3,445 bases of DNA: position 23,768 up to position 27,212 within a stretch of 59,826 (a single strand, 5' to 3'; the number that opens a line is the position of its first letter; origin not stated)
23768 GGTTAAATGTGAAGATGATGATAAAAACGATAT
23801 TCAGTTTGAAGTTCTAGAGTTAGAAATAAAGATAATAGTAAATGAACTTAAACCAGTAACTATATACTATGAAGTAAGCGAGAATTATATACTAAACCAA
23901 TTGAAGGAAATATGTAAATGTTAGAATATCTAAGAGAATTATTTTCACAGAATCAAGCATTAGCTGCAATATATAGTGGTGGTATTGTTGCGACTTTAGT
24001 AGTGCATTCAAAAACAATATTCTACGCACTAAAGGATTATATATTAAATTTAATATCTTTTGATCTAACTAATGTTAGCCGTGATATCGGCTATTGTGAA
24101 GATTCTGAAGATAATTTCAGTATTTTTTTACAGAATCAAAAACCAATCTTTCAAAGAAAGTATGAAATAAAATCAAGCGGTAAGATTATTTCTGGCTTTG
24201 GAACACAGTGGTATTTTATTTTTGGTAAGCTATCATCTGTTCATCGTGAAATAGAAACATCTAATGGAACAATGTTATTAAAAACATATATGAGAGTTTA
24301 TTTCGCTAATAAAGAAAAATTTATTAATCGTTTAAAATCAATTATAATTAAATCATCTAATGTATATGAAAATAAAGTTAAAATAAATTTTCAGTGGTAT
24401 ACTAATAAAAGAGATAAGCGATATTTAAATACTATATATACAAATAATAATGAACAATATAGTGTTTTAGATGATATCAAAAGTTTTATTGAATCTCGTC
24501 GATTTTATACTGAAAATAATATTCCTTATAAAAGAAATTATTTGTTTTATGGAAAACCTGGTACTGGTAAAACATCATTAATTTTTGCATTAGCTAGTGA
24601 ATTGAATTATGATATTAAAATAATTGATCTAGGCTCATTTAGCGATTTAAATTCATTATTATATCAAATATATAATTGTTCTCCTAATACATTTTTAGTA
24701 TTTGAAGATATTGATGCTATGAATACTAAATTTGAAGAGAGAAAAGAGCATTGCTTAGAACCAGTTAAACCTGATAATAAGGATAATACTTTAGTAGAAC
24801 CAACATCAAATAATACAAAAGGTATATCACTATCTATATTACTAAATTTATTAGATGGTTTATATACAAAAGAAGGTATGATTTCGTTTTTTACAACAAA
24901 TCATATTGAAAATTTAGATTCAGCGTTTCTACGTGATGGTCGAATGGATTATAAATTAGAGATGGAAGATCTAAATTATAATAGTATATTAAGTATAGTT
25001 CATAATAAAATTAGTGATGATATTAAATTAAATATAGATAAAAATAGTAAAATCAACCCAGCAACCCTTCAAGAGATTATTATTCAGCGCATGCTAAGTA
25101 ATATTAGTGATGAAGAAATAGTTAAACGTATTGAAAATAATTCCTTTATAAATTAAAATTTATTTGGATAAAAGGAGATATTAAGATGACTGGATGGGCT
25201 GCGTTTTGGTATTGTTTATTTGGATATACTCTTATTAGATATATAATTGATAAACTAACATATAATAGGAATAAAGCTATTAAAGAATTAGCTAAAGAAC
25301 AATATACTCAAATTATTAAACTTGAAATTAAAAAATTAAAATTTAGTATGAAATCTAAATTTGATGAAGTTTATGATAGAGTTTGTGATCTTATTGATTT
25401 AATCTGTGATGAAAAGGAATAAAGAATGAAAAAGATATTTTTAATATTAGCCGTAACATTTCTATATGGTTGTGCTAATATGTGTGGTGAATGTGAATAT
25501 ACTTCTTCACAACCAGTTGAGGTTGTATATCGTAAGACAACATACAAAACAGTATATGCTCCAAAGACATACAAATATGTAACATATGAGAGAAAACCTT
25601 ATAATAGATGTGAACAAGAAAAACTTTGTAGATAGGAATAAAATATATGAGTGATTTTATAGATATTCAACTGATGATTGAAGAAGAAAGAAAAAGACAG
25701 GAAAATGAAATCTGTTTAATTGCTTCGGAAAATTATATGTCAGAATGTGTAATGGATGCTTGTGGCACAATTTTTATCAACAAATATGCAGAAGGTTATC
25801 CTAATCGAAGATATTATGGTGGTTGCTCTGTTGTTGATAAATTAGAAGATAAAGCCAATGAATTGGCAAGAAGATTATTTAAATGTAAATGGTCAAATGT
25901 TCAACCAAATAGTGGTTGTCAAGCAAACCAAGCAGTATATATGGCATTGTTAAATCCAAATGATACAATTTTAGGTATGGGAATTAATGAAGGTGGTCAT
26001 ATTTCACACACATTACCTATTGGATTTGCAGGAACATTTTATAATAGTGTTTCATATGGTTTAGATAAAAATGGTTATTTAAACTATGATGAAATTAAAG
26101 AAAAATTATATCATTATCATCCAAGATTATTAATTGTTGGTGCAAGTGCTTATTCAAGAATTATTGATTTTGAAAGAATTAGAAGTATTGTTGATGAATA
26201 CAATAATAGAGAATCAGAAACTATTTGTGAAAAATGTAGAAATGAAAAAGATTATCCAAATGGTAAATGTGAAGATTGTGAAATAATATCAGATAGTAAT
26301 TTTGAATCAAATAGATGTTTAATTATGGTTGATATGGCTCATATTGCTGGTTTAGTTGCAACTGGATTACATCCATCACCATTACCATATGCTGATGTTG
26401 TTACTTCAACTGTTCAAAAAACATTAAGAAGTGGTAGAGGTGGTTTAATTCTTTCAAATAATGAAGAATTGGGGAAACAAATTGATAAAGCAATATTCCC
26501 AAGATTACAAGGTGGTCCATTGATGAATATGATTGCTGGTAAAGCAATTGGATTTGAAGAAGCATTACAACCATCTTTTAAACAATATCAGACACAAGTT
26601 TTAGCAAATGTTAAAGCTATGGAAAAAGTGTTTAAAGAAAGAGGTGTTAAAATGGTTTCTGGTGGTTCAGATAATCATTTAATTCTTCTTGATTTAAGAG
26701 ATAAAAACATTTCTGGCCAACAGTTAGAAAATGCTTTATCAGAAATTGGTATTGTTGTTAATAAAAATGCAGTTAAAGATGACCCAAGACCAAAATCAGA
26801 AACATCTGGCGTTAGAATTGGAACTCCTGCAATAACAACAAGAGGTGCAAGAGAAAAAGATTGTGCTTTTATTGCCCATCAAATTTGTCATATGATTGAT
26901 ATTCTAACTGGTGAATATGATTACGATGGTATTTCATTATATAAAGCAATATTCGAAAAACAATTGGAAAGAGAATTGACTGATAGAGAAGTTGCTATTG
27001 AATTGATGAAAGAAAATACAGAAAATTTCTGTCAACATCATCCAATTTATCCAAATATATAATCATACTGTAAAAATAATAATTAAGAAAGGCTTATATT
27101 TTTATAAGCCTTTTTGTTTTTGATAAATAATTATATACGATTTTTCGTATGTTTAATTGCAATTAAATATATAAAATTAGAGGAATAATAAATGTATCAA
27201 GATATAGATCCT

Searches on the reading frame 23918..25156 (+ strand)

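Call 48: search_protein_families(library=pfam, proteins=[window:23918-25156:+], max_evalue=0.001)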
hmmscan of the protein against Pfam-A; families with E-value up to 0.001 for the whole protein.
window:23918-25156:+ (412 aa): 4 families
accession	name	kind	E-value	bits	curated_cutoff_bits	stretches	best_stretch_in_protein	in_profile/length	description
PF00004.35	AAA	-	4.4e-15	56.7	21.2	1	208-349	1-129/131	ATPase family associated with various cellular activities (AAA)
PF05496.18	RuvB_N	-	4.4e-05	23.7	27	1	207-282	35-110/159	Holliday junction DNA helicase RuvB P-loop domain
PF00910.28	RNA_helicase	-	0.00011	23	21.5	0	209-271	2-64/105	RNA helicase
PF05673.19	DUF815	-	0.00089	18.9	23.8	0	170-268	16-118/249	Protein of unknown function (DUF815)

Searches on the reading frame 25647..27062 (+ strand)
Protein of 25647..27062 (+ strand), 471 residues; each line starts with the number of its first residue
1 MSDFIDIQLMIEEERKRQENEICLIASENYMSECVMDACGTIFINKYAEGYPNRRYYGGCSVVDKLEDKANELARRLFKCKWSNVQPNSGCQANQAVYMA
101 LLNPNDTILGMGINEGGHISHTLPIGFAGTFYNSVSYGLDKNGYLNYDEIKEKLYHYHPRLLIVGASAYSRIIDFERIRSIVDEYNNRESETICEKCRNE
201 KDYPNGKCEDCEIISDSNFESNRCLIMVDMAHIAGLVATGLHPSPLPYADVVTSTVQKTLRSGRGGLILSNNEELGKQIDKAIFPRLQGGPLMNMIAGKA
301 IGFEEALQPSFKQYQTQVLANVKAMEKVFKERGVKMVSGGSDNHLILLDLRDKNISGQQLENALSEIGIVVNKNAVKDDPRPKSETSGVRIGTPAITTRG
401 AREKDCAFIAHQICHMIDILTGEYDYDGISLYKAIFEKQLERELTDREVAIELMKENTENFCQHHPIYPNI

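Call 49: search_protein_families(library=pfam, proteins=[window:25647-27062:+], max_evalue=0.001)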
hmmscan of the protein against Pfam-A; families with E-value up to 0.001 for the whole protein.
window:25647-27062:+ (471 aa): 1 family
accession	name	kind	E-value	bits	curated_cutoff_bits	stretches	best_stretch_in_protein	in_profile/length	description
PF00464.25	SHMT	-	1.9e-133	445.4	27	2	222-412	196-398/399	Serine hydroxymethyltransferase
